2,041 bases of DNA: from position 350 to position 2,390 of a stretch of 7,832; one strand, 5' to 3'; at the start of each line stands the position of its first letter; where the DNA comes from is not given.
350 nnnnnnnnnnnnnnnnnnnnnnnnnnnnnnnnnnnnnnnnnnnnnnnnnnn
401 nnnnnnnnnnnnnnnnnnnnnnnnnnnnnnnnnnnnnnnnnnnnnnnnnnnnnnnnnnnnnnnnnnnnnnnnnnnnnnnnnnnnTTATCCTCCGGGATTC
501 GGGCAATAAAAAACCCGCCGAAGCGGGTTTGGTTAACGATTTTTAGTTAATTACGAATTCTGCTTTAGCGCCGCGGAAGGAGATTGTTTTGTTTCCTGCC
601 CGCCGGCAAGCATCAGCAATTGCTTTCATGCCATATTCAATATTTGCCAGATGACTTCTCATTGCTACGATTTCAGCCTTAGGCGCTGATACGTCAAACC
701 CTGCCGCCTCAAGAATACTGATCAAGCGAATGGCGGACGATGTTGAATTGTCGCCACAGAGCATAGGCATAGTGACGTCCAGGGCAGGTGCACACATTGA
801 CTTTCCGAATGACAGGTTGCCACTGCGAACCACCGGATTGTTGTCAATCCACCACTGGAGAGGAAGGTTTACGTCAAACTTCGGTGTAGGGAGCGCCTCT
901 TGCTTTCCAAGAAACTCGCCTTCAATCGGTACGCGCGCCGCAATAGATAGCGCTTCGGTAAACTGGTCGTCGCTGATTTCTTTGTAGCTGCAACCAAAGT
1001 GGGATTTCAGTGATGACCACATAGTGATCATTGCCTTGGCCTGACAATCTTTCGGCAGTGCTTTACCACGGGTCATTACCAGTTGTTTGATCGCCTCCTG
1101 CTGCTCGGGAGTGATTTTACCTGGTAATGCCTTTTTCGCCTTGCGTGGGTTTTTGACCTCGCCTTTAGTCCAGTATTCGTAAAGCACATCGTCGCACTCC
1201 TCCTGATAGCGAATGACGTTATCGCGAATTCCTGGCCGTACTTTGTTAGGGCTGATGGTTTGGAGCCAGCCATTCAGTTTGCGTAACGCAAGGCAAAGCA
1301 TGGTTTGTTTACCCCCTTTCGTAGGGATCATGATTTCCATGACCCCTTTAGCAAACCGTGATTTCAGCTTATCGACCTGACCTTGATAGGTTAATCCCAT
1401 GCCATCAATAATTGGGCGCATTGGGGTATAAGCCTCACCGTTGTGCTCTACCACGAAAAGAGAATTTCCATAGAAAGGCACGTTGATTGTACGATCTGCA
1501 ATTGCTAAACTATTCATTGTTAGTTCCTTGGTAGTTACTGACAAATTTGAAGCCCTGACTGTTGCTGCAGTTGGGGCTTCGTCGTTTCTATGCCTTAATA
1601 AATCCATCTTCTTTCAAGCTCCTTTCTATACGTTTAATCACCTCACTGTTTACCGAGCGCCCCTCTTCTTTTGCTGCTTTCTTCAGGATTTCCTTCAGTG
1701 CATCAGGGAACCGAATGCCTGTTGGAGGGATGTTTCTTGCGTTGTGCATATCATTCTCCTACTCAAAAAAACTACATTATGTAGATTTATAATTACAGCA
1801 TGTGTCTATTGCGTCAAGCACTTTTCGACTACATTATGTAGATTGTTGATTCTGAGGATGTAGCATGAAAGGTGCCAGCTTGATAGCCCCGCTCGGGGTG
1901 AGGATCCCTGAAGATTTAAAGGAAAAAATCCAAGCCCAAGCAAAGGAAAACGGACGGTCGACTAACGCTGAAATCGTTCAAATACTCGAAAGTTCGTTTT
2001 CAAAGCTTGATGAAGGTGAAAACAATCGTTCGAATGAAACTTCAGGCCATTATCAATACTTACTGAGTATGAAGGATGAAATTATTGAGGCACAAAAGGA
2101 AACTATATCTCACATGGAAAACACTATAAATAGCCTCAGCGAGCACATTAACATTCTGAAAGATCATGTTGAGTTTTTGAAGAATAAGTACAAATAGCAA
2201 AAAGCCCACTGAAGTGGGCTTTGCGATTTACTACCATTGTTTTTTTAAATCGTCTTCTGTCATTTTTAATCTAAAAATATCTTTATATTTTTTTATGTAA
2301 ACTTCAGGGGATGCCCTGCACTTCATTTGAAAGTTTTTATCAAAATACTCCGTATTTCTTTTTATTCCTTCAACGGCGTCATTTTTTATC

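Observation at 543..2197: Complete P22 immI-like module (mnt-like, operators, arc, ant) embedded in a contractile-tail late operon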

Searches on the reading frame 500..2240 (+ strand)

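Call 63: search_protein_families(library=pfam, proteins=[L033:4698-5618:-], max_evalue=1)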
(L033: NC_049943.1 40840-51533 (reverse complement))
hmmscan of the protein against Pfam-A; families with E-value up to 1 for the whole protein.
L033:4698-5618:- (306 aa): 4 families
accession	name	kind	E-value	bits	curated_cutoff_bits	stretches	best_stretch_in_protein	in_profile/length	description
PF10547.14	P22_AR_N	-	9.5e-40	135.8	30.7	1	11-120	2-114/115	P22_AR N-terminal domain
PF10548.14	P22_AR_C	-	1.3e-29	102.6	22.4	1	206-278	1-73/73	P22AR C-terminal domain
PF10552.14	ORF6C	-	0.012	16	22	1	136-194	34-103/114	ORF6C domain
PF10360.14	DUF2433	-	0.13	12.8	27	1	160-228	26-95/124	Protein of unknown function (DUF2433)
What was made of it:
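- On P22 antirepressor Ant: The window's C-terminal 117 aa do not (call 63).
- Closest known: Salmonella phage P22 immI region. Different: The Ant C-terminus is not P22_AR_C (call 63).
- The Ant C-terminal 117 aa are unrelated to P22_AR_C (call 63), so its target could differ from P22's.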

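Call 71: search_protein_families(library=pfam, proteins=[L033:5973-6293:+], max_evalue=1)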
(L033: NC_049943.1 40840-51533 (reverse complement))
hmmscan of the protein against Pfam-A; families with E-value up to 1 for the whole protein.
L033:5973-6293:+ (106 aa): 8 families
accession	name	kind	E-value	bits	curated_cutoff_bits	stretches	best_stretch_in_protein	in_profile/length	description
PF03869.20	Arc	-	1.4e-20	73.3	20.4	1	7-54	2-49/50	Arc-like DNA binding domain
PF22513.2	FitA-like_RHH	-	3.3e-08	33.8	27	1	17-47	9-39/39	Antitoxin FitA-like, ribbon-helix-helix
PF05534.18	HicB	-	0.0045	17.3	21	1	3-43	13-51/51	HicB family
PF07196.18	Flagellin_IN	-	0.011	16.3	22.7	1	47-71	17-41/55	Flagellin hook IN motif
PF07160.18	SKA1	-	0.067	13.4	29.6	1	47-105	29-88/243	Spindle and kinetochore-associated protein 1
PF17109.10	Goodbye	-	0.083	13.8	24.8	1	6-64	16-75/120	fungal STAND N-terminal Goodbye domain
PF04977.20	DivIC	-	0.18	12.1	28.9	0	69-102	16-48/80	Septum formation initiator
PF03127.19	GAT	-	0.24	12.1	31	1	53-102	7-59/77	GAT domain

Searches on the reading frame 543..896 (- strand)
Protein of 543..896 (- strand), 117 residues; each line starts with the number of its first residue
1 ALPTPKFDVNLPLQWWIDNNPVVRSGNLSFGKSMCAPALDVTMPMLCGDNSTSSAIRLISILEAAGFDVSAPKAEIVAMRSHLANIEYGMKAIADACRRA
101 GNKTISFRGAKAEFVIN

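Call 63: search_protein_families(library=pfam, proteins=[window:543-896:-], max_evalue=1)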
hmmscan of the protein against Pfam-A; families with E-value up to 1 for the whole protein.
window:543-896:- (117 aa): 1 family
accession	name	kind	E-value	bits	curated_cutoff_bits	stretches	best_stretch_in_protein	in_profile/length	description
PF05266.19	DUF724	-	0.014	15.7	38.4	1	53-96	71-114/188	Protein of unknown function (DUF724)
